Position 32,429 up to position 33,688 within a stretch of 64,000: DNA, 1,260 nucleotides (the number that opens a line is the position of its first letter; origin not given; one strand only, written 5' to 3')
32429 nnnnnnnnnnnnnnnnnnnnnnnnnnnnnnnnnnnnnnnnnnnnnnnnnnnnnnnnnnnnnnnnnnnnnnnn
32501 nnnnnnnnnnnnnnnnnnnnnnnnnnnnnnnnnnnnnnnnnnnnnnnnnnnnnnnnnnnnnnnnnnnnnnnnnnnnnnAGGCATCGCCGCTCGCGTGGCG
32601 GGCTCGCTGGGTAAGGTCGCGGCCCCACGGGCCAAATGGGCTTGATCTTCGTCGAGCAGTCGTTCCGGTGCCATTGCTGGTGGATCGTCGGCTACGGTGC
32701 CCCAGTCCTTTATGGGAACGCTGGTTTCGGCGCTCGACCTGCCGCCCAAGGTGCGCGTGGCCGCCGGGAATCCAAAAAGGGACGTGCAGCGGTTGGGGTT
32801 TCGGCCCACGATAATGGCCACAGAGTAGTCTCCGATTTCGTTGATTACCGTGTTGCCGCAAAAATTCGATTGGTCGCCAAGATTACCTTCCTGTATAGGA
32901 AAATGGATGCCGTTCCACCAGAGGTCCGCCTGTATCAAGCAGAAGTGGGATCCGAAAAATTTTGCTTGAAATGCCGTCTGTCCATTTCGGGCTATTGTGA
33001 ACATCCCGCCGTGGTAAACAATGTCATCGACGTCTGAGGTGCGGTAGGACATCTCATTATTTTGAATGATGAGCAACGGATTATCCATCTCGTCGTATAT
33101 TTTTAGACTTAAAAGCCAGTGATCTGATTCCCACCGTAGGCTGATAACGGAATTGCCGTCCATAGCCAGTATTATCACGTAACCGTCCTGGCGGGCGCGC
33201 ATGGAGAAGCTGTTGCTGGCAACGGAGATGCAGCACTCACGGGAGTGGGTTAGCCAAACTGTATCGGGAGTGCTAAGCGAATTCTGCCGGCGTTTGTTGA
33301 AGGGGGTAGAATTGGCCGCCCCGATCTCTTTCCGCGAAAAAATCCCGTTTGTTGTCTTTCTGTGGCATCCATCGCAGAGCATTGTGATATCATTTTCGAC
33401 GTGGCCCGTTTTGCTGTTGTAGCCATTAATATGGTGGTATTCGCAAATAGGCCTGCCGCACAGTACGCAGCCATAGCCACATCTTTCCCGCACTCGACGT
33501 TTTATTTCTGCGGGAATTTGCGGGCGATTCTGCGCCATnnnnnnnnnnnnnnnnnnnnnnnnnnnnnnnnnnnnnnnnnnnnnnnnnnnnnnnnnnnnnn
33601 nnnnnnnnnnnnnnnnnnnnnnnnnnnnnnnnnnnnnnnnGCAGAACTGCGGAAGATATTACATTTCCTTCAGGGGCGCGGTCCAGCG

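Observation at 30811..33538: Undescribed two-gene cassette: a large HNH-nuclease/TPR protein with a zinc-ribbon/TM2 membrane protein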

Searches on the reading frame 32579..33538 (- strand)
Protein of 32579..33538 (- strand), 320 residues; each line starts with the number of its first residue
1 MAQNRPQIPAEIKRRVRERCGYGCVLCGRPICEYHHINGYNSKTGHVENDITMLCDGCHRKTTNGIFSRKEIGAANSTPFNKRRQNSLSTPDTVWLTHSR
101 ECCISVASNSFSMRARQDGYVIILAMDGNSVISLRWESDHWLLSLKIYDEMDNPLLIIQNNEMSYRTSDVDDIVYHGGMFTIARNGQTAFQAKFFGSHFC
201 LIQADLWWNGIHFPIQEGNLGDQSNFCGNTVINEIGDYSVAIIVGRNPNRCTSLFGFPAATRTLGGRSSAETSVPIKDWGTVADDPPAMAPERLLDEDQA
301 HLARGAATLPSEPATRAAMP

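Call 44: search_protein_representatives(protein=window:32579-33538:-)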
Query: 320 residues. Proteins with E-value up to 0.001 (for the whole library): 1666; up to 1e-10: 689; up to 1e-30: 15. The best 150 are listed.
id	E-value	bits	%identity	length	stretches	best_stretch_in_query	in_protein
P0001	3.2e-220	746.5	99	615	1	1-320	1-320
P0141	2.1e-53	198.3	41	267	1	22-279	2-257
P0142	1.3e-50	189.1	42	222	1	4-219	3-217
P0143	5.2e-45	170.7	39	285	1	14-262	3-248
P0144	1.7e-39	152.6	41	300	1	33-220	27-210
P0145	7.7e-38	147.1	38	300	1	3-220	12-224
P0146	4.3e-37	144.7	39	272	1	5-205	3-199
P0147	4.0e-35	138.2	42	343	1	13-217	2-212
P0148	5.2e-35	137.8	36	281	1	7-250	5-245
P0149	9.2e-35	137.0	38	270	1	13-254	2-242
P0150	5.5e-33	131.2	40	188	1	4-177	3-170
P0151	2.1e-32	129.3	38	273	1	2-192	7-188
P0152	1.1e-31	127.0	35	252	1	2-202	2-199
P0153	1.1e-31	126.9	36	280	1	3-213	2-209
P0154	3.9e-31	125.1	35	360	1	1-221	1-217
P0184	1.6e-26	109.9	30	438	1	13-259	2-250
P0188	2.7e-26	109.2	36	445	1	2-183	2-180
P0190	3.2e-26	108.9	31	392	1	7-215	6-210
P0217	1.7e-24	103.2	36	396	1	4-188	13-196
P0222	3.3e-24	102.3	35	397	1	7-190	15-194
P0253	3.0e-23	99.2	32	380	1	4-216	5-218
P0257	4.3e-23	98.7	33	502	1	4-204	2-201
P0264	7.2e-23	97.9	32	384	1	5-246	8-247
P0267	1.3e-22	97.1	33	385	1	5-216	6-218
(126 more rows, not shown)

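Call 46: find_related_loci(query=A1, collection=genome_contigs, flank=6000)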
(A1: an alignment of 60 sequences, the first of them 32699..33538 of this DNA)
Query A1 (280 aa) in genome_contigs; peptide patterns used: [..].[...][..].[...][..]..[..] (x = any residue, [..] = any of these).
268 stretches matched a pattern; 246 encode a relative of the query (tblastn E <= 1e-3); the best 80 are kept; 80 distinct loci.
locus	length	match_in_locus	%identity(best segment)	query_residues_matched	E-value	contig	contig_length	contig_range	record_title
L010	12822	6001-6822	47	4-279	8e-78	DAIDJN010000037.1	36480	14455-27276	MAG TPA_asm: Phycisphaerales bacterium isolate clean18 k141_618297, whole genome shotgun sequence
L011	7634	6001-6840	36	2-278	1e-52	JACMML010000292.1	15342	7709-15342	MAG: Phycisphaerae bacterium isolate ES-bin-92 ES-bin-92-contig-k141_9850707, whole genome shotgun sequence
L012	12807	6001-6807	32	1-271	2e-39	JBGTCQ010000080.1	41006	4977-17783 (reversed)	MAG: Chroococcidiopsidaceae cyanobacterium isolate JTS-RE123 k141_11527431, whole genome shotgun sequence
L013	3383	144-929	33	8-271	3e-39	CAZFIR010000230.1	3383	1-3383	MAG TPA_asm: uncultured Thermodesulfobacteriota bacterium isolate SRP185410_co1_332 genome assembly, contig: k141_209681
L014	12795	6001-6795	32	4-270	8e-38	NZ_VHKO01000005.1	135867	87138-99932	Vibrio hibernica strain B1.19 5, whole genome shotgun sequence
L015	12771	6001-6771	32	1-256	5e-37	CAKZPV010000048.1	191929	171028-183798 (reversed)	MAG TPA_asm: uncultured Nitrospirae bacterium isolate ERR2094167_bin.119_CONCOCT_v1.1_MAG genome assembly, contig: ERZ65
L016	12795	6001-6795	32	4-270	2e-36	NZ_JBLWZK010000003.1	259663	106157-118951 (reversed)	MAG: Vibrio sp. isolate EC02-08 C02maxbin.010RE.5K@3, whole genome shotgun sequence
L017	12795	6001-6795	32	4-270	1e-35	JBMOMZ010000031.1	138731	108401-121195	MAG: Pseudomonadota bacterium isolate Betzabe_MAG063 MAG063_31, whole genome shotgun sequence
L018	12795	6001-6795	33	4-270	5e-38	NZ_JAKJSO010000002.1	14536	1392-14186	Photobacterium kagoshimensis strain JAMM2471 JAMM2471_Contig2, whole genome shotgun sequence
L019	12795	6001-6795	31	4-270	5e-35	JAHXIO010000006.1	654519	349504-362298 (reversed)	MAG: Candidatus Thiodiazotropha sp. (ex Monitilora ramsayi) isolate L094_Th1 c_000000000004, whole genome shotgun sequen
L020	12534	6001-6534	37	1-182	5e-35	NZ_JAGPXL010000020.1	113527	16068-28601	Streptomyces sp. B93 B93_contig_20, whole genome shotgun sequence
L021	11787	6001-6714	32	8-248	7e-35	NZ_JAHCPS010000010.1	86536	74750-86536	Macrococcoides caseolyticum strain Ani-LG-066 Ani-LG-066_00010, whole genome shotgun sequence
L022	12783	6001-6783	30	8-270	3e-34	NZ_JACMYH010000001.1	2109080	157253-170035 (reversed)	Pseudomonas baltica strain MBT-2 PS60_contig_1, whole genome shotgun sequence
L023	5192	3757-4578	29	8-278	1e-34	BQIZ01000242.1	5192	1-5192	MAG: Nitrospirales bacterium NPIRA06 DNA, sequence242, whole genome shotgun sequence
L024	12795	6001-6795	30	4-270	3e-34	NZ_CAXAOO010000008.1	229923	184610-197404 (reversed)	Pseudomonas sp. EA_105y_Pfl2_R69 isolate PseudoSSchier:R69 EA_105y_Pfl2_R69_NODE_8_length-8, whole genome shotgun sequen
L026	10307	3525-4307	32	8-270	2e-34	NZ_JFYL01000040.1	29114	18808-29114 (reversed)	Acinetobacter sp. Ver3 contig00040, whole genome shotgun sequence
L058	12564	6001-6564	34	1-194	2e-30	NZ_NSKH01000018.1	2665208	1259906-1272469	Streptomyces sp. ICBB 8177 NODE_29_length_2665110_cov_13.777025, whole genome shotgun sequence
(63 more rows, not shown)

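Call 51: search_protein_families(library=pfam, alignment_id=A2, max_evalue=0.0001)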
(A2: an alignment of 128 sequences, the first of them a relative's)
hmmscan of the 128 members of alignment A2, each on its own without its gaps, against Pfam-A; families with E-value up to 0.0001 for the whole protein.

A. member 1, L010:5219-5740:- (173 aa): 0 families

B. families by the number of members that match (of 128 scanned): 141 families (the first 25 are shown)
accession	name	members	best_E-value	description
PF07690.21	MFS_1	3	2.1e-52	Major Facilitator Superfamily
PF00083.30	Sugar_tr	3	6.6e-37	Sugar (and other) transporter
PF12796.13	Ank_2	3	3.1e-14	Ankyrin repeats (3 copies)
PF13637.12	Ank_4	3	1.6e-13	Ankyrin repeats (many copies)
PF00023.36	Ank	3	3.1e-12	Ankyrin repeat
PF06779.20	MFS_4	3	8.3e-12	Uncharacterised MFS-type transporter YbfB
PF13606.12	Ank_3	3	1.4e-07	Ankyrin repeat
PF13857.12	Ank_5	3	2.1e-07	Ankyrin repeats (many copies)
PF00589.27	Phage_integrase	2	3.3e-41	Phage integrase family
PF18728.6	HEPN_AbiV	2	7.7e-36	AbiV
PF00005.33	ABC_tran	2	8.5e-28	ABC transporter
PF00392.27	GntR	2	6.6e-20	Bacterial regulatory proteins, gntR family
PF00293.34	NUDIX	2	1.3e-19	NUDIX domain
PF13304.12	AAA_21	2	3.4e-12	AAA domain, putative AbiEii toxin, Type IV TA system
PF19614.4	DUF6119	1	1.5e-124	Family of unknown function (DUF6119)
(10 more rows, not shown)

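Call 52: search_protein_families(library=padloc, alignment_id=A2, max_evalue=0.00001)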
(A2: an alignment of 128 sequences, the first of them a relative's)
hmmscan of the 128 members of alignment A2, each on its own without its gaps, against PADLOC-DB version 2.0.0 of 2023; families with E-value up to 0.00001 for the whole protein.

A. member 1, L010:5219-5740:- (173 aa): 0 families

B. families by the number of members that match (of 128 scanned): 47 families (the first 25 are shown)
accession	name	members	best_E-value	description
PDLC04783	PDC-M72A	3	5.6e-11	-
PDLC04135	mad3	2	1.5e-80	mads_3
PDLC04140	mad8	2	2.1e-39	mads_8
PDLC02980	AriA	2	7.4e-13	-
PDLC04134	mad2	2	3e-11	mads_2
PDLC04175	HEC-01A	2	9e-09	-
PDLC02353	AbiV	2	1e-08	AbiV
PDLC02914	ATPase-Toprim_I-B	2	9.6e-08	-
PDLC01995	RtcR_PspF2--CARF_AAA_HTH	1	2.3e-113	-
PDLC03610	REase_MTase_IIG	1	3.4e-95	Type IIG restriction enzyme-methyltransferase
PDLC03631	REase_MTase_IIG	1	6.6e-77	Type IIG restriction enzyme-methyltransferase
PDLC01994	RtcR_PspF1--CARF_AAA_HTH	1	2.5e-52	-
PDLC01993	RtcR--CARF_AAA_HTH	1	3.5e-52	-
PDLC03597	REase_MTase_IIG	1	6.2e-40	Type IIG restriction enzyme-methyltransferase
PDLC00662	HmaC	1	8.3e-32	AAA+ ATPase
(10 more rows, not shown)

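Call 53: search_protein_families(library=pfam, proteins=[P0184, P0188, P0190, P0217, P0222, P0257, P0253, P0264, P0267, P0154], max_evalue=0.01)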
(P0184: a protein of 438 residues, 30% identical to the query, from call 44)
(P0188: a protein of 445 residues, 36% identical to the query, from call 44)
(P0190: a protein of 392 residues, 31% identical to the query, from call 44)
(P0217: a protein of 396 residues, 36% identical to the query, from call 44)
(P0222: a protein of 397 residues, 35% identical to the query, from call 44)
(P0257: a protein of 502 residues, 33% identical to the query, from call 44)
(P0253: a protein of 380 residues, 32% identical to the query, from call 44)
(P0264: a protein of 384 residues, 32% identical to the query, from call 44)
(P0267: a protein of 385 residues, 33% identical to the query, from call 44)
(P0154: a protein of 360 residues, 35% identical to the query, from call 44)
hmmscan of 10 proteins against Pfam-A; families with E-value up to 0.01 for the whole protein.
P0184 (438 aa): 2 families
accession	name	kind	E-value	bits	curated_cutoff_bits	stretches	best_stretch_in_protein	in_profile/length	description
PF11774.14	Lsr2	-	4.5e-26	90.7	29.6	1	335-391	1-57/58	Lsr2 dimerization domain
PF23359.1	Lsr2_DNA-bd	-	5.2e-15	54.9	26.9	1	402-437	2-37/37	Lsr2 DNA-binding domain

P0188 (445 aa): 1 family
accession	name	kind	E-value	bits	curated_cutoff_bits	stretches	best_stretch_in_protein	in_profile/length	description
PF01844.29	HNH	-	3.3e-08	34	21.4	1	24-64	1-46/47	HNH endonuclease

P0190 (392 aa): 1 family
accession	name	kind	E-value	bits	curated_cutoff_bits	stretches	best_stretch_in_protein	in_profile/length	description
PF08238.18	Sel1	-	8.8e-08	32.9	30.7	1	344-376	2-36/36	Sel1 repeat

P0217 (396 aa): 2 families
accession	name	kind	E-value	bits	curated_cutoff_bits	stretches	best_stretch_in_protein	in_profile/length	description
PF01844.29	HNH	-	6.2e-06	26.7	21.4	1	33-73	1-46/47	HNH endonuclease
PF17283.8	Zn_ribbon_SprT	-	0.0018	18.7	28.1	0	64-79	7-21/38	SprT-like zinc ribbon domain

P0222 (397 aa): 0 families

P0257 (502 aa): 2 families
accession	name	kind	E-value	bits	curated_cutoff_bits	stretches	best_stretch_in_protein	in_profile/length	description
PF01844.29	HNH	-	3.9e-05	24.1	21.4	1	22-62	1-46/47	HNH endonuclease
PF13391.12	HNH_2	-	0.0089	16.3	21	0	22-59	1-57/66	HNH endonuclease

P0253 (380 aa): 1 family
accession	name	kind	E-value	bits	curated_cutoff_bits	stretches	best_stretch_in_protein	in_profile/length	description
PF01844.29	HNH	-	0.0041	17.7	21.4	1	25-57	1-38/47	HNH endonuclease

P0264 (384 aa): 0 families

P0267 (385 aa): 1 family
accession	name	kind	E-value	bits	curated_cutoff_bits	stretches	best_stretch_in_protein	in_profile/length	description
PF01844.29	HNH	-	3.3e-07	30.8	21.4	1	25-64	1-45/47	HNH endonuclease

P0154 (360 aa): 2 families
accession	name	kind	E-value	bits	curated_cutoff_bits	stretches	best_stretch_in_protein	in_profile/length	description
PF02810.21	SEC-C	-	2.2e-07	31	20.4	1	329-347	1-19/19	SEC-C motif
PF01844.29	HNH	-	0.0012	19.3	21.4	1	24-64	1-46/47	HNH endonuclease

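Call 55: find_homologous_proteins(query=A1, max_evalue=1e-10)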
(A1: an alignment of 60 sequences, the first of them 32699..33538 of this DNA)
Query A1 (60 sequences) (280 aa, profile of the alignment): 90 proteins with E <= 1e-10 among 5635 candidates.
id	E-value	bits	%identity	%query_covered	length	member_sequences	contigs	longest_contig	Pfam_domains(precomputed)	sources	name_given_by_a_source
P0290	3.6e-102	360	31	95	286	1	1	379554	-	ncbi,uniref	ncbi:hypothetical protein [Proteus vulgaris]|uniref:hypothetical protein n=1 Tax=Proteus vulgaris Ta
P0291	5.1e-101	356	29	92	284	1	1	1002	-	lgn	-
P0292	5.1e-101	356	31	95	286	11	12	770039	-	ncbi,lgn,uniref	ncbi:TPA: hypothetical protein ACS7XC_001497 [Providencia alcalifaciens]|uniref:hypothetical protein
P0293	8.8e-101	355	31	95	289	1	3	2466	-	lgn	-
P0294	1.6e-100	354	31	83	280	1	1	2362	-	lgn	-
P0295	2.0e-100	354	32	94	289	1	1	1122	-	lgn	-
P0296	3.1e-100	353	29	95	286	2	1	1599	-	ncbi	-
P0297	3.6e-100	353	37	60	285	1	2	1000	-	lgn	-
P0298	3.6e-99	350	29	95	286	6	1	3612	-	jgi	jgi:hypothetical protein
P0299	3.9e-99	350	33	89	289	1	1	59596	-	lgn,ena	-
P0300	8.5e-99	348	37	61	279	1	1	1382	-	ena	-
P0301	1.5e-98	348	38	59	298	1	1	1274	-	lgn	-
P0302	4.5e-98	346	34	79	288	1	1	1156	-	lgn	-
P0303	4.6e-98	346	29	95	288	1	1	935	-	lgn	-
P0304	5.8e-98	346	28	95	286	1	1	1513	-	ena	-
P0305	1.6e-96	341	29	79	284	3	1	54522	-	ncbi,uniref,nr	ncbi:HNH endonuclease signature motif containing protein [Bacillus cereus]|uniref:HNH endonuclease s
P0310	8.7e-96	339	31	74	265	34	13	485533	-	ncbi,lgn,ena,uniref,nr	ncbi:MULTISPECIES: cell division protein [Enterobacteriaceae]|uniref:cell division protein n=1 Tax=E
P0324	1.8e-90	321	29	84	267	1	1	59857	-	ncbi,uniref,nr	ncbi:cell division protein [uncultured Polaribacter sp.]|uniref:cell division protein n=1 Tax=uncult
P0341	4.5e-80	287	47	99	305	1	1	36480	-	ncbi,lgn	-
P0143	2.7e-77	278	36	95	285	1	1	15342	-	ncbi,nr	ncbi:MAG: HNH endonuclease [Burkholderiales bacterium]|nr:HNH endonuclease [Phycisphaerae bacterium]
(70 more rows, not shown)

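Call 61: find_encoding_contigs(protein=P0310, flank=8000, max_places=5)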
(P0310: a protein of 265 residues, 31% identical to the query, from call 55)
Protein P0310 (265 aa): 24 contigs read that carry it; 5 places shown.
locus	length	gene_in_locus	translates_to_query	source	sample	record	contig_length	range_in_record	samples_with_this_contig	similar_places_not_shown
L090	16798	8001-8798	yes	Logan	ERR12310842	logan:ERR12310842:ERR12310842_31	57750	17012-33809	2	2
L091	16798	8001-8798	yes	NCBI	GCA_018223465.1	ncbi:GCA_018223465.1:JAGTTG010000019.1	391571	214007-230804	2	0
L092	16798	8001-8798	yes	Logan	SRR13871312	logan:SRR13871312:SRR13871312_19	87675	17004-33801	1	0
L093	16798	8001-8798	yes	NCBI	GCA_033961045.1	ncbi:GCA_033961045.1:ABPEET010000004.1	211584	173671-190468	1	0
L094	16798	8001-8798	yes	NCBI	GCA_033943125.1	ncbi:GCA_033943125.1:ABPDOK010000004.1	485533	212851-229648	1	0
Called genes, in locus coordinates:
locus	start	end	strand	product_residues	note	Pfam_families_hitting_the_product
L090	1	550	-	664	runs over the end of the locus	PF22352:K319L-like_PKD (faint)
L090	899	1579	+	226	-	PF00072:Response_reg, PF00196:GerE, PF04545:Sigma70_r4 (weak), PF08281:Sigma70_r4_2 (weak)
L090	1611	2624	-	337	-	PF00814:TsaD, PF22521:HypF_C_2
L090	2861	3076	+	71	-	PF01165:Ribosomal_S21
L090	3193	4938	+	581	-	PF01807:Zn_ribbon_DnaG, PF08275:DNAG_N, PF01751:Toprim, PF13155:Toprim_2, PF13362:Toprim_3 (weak), PF13662:Toprim_4, PF10410:DnaB_bind, PF08278:DnaG_DnaB_bind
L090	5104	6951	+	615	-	PF03979:Sigma70_r1_1, PF00140:Sigma70_r1_2, PF04546:Sigma70_ner, PF04542:Sigma70_r2, PF04539:Sigma70_r3, PF04545:Sigma70_r4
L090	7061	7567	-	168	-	PF03167:UDG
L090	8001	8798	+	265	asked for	-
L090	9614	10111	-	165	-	-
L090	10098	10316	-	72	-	-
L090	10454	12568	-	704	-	PF13954:PapC_N, PF00577:Usher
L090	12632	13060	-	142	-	PF06476:DUF1090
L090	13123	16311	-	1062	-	PF00497:SBP_bac_3 (weak), PF00512:HisKA, PF02518:HATPase_c, PF00072:Response_reg, PF01627:Hpt (faint)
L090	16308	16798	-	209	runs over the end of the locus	PF00072:Response_reg, PF00196:GerE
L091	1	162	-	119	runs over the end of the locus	PF02152:FolB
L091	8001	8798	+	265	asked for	-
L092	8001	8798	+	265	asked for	-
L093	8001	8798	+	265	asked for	-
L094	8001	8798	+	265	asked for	-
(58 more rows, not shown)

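Call 62: predict_structure(alignment_id=A3)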
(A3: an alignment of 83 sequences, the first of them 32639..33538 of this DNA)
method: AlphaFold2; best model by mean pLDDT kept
length: 300 residues; sequences in the alignment: 83
mean_pLDDT: 84.7   pTM: 0.82
mean pLDDT of the five models: 84.7, 84.5, 83.9, 82.8, 82.3
residues with pLDDT >= 90: 198; 70-90: 46; 50-70: 23; < 50: 33
segments of 3 or more residues with pLDDT < 50: 222-227, 268-272, 280-300
pLDDT, mean of each block of 10 residues (from residue 1): 79 98 97 96 94 98 97 97 89 89 89 84 94 93 95 95 95 95 96 92 94 80 50 77 92 90 63 54 41 36
secondary structure, 60 per line:
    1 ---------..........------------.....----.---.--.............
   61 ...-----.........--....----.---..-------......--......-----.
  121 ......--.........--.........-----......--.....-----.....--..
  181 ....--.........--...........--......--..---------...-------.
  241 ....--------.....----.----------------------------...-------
elements in order: H10-19 E32-36 E51-55 H56-63 H69-77 H80-83 E101-106 E109-114 E120-126 E129-137 E140-148 E154-159 E162-166 E172-176 E179-184 E187-195 E198-208 E211-216 E230-232 E240-244 E253-257
